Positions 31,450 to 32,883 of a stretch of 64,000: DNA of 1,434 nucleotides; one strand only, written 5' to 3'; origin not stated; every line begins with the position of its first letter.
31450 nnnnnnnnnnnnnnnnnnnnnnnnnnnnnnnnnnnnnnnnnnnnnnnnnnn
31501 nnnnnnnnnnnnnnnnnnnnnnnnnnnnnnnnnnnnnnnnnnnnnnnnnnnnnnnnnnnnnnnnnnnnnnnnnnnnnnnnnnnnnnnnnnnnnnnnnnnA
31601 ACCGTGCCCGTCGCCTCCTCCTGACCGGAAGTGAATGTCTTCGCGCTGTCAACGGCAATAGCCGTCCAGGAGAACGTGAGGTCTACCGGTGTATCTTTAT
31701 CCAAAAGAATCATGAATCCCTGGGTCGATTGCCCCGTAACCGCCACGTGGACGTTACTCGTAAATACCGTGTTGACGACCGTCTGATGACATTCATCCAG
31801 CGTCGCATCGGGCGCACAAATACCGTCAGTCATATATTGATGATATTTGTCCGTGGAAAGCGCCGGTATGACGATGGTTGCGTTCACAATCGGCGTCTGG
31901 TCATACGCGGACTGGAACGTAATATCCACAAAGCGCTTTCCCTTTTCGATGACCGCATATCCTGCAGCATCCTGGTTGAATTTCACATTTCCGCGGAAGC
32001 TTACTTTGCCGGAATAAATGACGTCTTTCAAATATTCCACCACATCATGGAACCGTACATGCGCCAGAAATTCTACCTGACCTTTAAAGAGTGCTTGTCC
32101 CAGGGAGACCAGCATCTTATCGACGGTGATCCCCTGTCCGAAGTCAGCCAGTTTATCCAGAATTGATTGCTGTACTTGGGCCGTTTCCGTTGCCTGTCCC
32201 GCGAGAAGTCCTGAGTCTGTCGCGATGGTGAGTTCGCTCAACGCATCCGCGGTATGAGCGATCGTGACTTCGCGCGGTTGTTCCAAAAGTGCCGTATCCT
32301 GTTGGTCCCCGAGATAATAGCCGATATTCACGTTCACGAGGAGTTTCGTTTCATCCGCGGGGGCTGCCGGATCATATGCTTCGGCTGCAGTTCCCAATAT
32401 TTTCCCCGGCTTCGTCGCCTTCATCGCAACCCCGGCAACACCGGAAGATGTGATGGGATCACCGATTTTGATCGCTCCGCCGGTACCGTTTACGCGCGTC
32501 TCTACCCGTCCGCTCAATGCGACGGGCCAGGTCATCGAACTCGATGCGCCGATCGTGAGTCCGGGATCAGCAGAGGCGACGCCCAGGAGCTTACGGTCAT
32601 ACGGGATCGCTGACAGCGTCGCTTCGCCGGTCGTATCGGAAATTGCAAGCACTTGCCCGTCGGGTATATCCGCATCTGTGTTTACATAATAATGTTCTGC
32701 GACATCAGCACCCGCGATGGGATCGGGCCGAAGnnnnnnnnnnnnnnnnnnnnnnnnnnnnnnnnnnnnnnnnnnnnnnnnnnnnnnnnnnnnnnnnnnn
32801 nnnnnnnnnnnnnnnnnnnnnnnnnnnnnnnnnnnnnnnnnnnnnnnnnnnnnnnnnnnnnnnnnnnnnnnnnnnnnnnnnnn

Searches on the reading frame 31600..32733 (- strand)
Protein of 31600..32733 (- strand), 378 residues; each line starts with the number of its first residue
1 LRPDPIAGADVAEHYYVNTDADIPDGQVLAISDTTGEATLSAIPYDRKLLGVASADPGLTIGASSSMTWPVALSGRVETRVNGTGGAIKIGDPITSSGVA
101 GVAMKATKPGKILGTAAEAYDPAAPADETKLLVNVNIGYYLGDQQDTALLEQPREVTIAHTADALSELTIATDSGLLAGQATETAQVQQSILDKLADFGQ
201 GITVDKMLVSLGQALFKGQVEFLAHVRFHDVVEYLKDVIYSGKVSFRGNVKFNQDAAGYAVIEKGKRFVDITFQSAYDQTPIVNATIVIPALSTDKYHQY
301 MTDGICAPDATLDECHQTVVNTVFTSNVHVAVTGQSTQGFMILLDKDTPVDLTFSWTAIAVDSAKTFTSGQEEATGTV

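Call 58: search_solved_structures(query=A4, max_evalue=1)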
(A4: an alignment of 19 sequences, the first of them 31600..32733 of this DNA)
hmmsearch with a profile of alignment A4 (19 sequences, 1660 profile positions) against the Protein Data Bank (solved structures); distinct sequences matched with E-value up to 1: 1.
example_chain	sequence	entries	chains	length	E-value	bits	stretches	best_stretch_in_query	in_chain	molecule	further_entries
3gqh_A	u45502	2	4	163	0.11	13.3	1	1213-1267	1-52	Preneck appendage protein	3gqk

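Call 59: search_solved_structures(query=A4, max_evalue=1, show_alignments=1)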
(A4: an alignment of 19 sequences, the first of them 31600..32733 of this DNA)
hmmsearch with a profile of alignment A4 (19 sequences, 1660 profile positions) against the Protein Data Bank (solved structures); distinct sequences matched with E-value up to 1: 1.
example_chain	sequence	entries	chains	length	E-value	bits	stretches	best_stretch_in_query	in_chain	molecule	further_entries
3gqh_A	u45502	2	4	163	0.11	13.3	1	1213-1267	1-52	Preneck appendage protein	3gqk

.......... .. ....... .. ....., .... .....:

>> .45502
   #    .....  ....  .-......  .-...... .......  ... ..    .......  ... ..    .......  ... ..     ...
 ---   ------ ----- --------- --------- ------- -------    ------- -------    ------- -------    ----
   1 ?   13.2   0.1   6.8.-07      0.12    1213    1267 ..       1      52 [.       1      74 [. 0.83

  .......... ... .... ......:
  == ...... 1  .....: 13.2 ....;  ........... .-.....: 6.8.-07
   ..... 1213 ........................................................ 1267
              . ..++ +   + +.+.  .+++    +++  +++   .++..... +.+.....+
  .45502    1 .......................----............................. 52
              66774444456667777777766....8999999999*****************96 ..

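Call 61: search_protein_families(library=pfam, alignment_id=A4, max_evalue=1)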
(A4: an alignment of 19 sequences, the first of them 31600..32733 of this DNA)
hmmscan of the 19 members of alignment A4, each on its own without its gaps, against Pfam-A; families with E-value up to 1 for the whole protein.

A. member 1, window:31600-32733:- (378 aa): 2 families
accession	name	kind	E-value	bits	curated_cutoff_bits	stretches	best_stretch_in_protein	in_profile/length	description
PF09956.15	Phage_cement_2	-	0.0037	18.1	24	1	17-123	11-95/103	Phage cement protein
PF02803.24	Thiolase_C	-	0.061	13.4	27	1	78-100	66-88/123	Thiolase, C-terminal domain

B. families by the number of members that match (of 19 scanned): 13 families
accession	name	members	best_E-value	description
PF09458.16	H_lectin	6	1.8e-05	H-type lectin domain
PF09956.15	Phage_cement_2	3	0.0037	Phage cement protein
PF01391.23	Collagen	2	2.8e-57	Collagen triple helix repeat (20 copies)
PF01551.29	Peptidase_M23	2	1.7e-24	Peptidase family M23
PF02803.24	Thiolase_C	2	0.045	Thiolase, C-terminal domain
PF11962.13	Peptidase_G2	1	0.0081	Peptidase_G2, IMC autoproteolytic cleavage domain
PF13375.12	RnfC_N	1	0.01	RnfC Barrel sandwich hybrid domain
PF02210.31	Laminin_G_2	1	0.012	Laminin G domain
PF03277.18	Herpes_UL4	1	0.058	Herpesvirus UL4 family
PF19049.6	SidE_DUB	1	0.14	SidE DUB domain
PF03312.20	DUF272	1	0.14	Protein of unknown function (DUF272)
PF13715.12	CarbopepD_reg_2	1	0.67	CarboxypepD_reg-like domain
PF01855.24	POR_N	1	0.97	Pyruvate flavodoxin/ferredoxin oxidoreductase, thiamine diP-bdg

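Call 66: predict_structure(alignment_id=A4)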
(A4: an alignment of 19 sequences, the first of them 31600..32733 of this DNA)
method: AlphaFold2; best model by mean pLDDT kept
length: 378 residues; sequences in the alignment: 19
mean_pLDDT: 74.1   pTM: 0.41
mean pLDDT of the five models: 74.1, 70.9, 69.0, 68.8, 62.5
residues with pLDDT >= 90: 172; 70-90: 62; 50-70: 58; < 50: 86
segments of 3 or more residues with pLDDT < 50: 143-201, 205-207, 235-237, 247-251, 371-373, 376-378
pLDDT, mean of each block of 10 residues (from residue 1): 67 85 88 90 93 92 91 95 94 96 92 94 79 84 40 30 34 29 35 40 51 52 54 53 49 78 94 85 91 92 93 94 91 92 94 91 65 49
secondary structure, 60 per line:
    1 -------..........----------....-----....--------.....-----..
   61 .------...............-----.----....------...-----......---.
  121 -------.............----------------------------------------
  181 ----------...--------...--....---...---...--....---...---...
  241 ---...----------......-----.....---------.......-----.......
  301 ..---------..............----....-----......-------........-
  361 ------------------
elements in order: E8-17 E28-31 E37-40 E49-53 E59-61 E68-82 E93-96 E103-105 E111-116 E128-140 E202-204 E207-210 E214-216 E220-222 E225-228 E232-234 E238-240 E244-246 E257-262 E268-272 E282-288 H294-302 H312-325 E330-333 E339-344 E352-359

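Call 68: fold_search(model_id=the predicted structure, library=pdb)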
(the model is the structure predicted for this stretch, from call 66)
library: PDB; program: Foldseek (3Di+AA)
matches with E <= 10: 343; with E <= 0.001: 0
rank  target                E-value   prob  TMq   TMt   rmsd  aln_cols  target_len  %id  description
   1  4q56_A                1.2e-02  1.00  0.17  0.58   5.9       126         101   13  Structure of Helix aspersa agglutinin with natural glycosylation and N-acetyl-alpha-D-galactosamine (GalNAc) (released 2015-10-14)
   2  7eea_B                1.3e-02  0.99  0.16  0.10   6.9       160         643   12  Cyanophage Pam1 tailspike receptor-binding domain (released 2021-10-20)
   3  2vbm_A                1.3e-02  0.84  0.18  0.14   9.2       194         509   11  Tailspike protein of bacteriophage Sf6 complexed with tetrasaccharide (released 2008-04-22)
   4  5wk1_K                1.4e-02  1.00  0.25  0.56   5.7       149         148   13  Structure of the major capsid protein and the capsid stabilizing protein of the marine siphovirus TW1 (released 2018-01-17)
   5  7eea_C                1.5e-02  0.99  0.16  0.10   6.9       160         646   12  Cyanophage Pam1 tailspike receptor-binding domain (released 2021-10-20)
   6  2ccv                  1.6e-02  1.00  0.17  0.58   5.9       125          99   13  Structure of Helix Pomatia agglutinin with zinc and N-acetyl-alpha-D- galactoseamine (GalNAc) (released 2006-05-15)
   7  7eea_A                2.0e-02  0.99  0.16  0.10   6.9       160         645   12  Cyanophage Pam1 tailspike receptor-binding domain (released 2021-10-20)
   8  9ocb_H                2.3e-02  1.00  0.26  0.59   5.6       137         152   14  Sf11 capsid Icosahedral Reconstruction (released 2025-11-12)
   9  4ru5_A                2.3e-02  0.82  0.17  0.11  13.6       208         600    7  Crystal Structure of the Pseudomonas phage phi297 tailspike gp61 (released 2015-11-18)
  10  2ce6                  2.5e-02  1.00  0.16  0.57   6.4       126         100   13  Structure of Helix Pomatia agglutinin with no ligands (released 2006-05-15)
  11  2cgy_A                2.5e-02  0.99  0.16  0.54   6.6       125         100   13  STRUCTURE OF HELIX POMATIA AGGLUTININ WITH FORSMANN ANTIGEN (released 2007-03-13)
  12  4urr_A                2.5e-02  0.84  0.17  0.14   9.3       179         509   13  Tailspike protein of Sf6 bacteriophage bound to Shigella flexneri O- antigen octasaccharide fragment (released 2015-07-15)
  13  2vbe                  2.5e-02  0.72  0.17  0.13   8.6       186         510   11  Tailspike protein of bacteriophage Sf6 (released 2008-04-22)
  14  4urr_B                3.0e-02  0.77  0.17  0.13   9.2       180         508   11  Tailspike protein of Sf6 bacteriophage bound to Shigella flexneri O- antigen octasaccharide fragment (released 2015-07-15)
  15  2vbk                  3.0e-02  0.77  0.18  0.14   7.6       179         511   11  NATIVE TAILSPIKE PROTEIN OF BACTERIOPHAGE SF6 (released 2008-04-01)
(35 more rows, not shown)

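Call 100: find_related_loci(query=A5, collection=viral_contigs, flank=8000)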
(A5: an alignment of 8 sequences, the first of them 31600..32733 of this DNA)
Query A5 (378 aa) in viral_contigs; peptide patterns used: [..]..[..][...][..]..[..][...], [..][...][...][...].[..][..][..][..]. (x = any residue, [..] = any of these).
171 stretches matched a pattern; 8 encode a relative of the query (tblastn E <= 1e-3); 8 distinct loci.
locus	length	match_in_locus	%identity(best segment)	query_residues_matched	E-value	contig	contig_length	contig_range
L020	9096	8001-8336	39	9-118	6e-13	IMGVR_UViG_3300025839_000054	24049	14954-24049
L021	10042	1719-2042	39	8-118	2e-9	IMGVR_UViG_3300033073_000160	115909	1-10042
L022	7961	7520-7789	38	45-132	2e-6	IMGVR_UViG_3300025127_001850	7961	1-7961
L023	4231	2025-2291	38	81-178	5e-6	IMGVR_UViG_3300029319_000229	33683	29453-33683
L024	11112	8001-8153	46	81-132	2e-5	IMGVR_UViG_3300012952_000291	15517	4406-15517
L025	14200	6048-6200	46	81-132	2e-5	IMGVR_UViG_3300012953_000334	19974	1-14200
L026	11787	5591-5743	44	81-132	2e-5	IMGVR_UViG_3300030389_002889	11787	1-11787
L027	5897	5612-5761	46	81-132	2e-5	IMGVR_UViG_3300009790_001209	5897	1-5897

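Call 104: search_protein_families(library=phrogs, proteins=[L020:128-667:+, L020:661-1401:+, L020:1917-2675:+, L020:2702-3364:+, L020:3370-5352:+, L020:6249-8903:+, L021:132-2096:+, L021:2096-6163:+], max_evalue=0.001)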
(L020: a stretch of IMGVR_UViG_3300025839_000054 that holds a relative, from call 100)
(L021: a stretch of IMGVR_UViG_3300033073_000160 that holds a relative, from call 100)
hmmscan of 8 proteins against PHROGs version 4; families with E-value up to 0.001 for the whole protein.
L020:128-667:+ (179 aa): 0 families

L020:661-1401:+ (246 aa): 0 families

L020:1917-2675:+ (252 aa): 0 families

L020:2702-3364:+ (220 aa): 0 families

L020:3370-5352:+ (660 aa): 0 families

L020:6249-8903:+ (884 aa): 4 families
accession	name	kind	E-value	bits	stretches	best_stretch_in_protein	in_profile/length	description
phrog_9942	-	tail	4e-14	52.6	1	111-169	1074-1131/1178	tail fiber protein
phrog_18345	-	tail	2.7e-12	46.9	2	411-590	322-495/956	tail fiber protein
phrog_26019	-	unknown function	8.5e-07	27.9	0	273-306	1194-1227/1347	-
phrog_28668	-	unknown function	4.3e-05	24.5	0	354-378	30-55/153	-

L021:132-2096:+ (654 aa): 3 families
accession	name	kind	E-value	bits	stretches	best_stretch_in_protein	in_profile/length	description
phrog_6427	-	unknown function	9e-11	41.9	1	364-651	409-669/675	-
phrog_22593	-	unknown function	5.6e-09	36.6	1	522-647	274-396/400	-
phrog_11338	-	tail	0.00062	19.8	1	3-42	333-372/380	tail fiber protein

L021:2096-6163:+ (1355 aa): 50 families (the best 25 are shown)
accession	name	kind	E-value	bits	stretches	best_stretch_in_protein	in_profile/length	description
phrog_819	-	tail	2.4e-79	268.7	3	175-510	499-808/1024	tail protein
phrog_5073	-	tail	1.2e-60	207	3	325-498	103-271/519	tail fiber protein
phrog_6320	-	tail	1.4e-59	203.6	3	327-563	94-317/745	tail fiber protein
phrog_8745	-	tail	6.3e-41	140.8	4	181-278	1416-1513/1803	tail fiber protein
phrog_3904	-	tail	2e-38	133.3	2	222-359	767-890/1086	tail fiber protein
phrog_29268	-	unknown function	1.2e-32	113.9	3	313-432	399-519/653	-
phrog_366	-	tail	1.6e-30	108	4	323-397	311-384/474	tail fiber protein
phrog_3420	-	unknown function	1.2e-27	96.9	3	179-349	214-381/929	-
phrog_18350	-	tail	3.1e-27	96.8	4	181-267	99-192/253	tail fiber protein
phrog_30509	-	tail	3.1e-27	96.3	4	373-537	54-219/254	collagen like minor tail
phrog_10972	-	tail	4.5e-27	96.4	4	75-125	156-206/343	tail fiber protein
phrog_38806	-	unknown function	3.4e-24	86.7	4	326-416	68-152/285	-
phrog_1658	-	unknown function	4e-24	86.6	4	379-430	46-100/239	-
phrog_17587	-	tail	1.1e-23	84.6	3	358-428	351-421/641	tail fiber protein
phrog_1806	-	tail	4.5e-23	82.9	3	325-434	109-234/276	collagen like minor tail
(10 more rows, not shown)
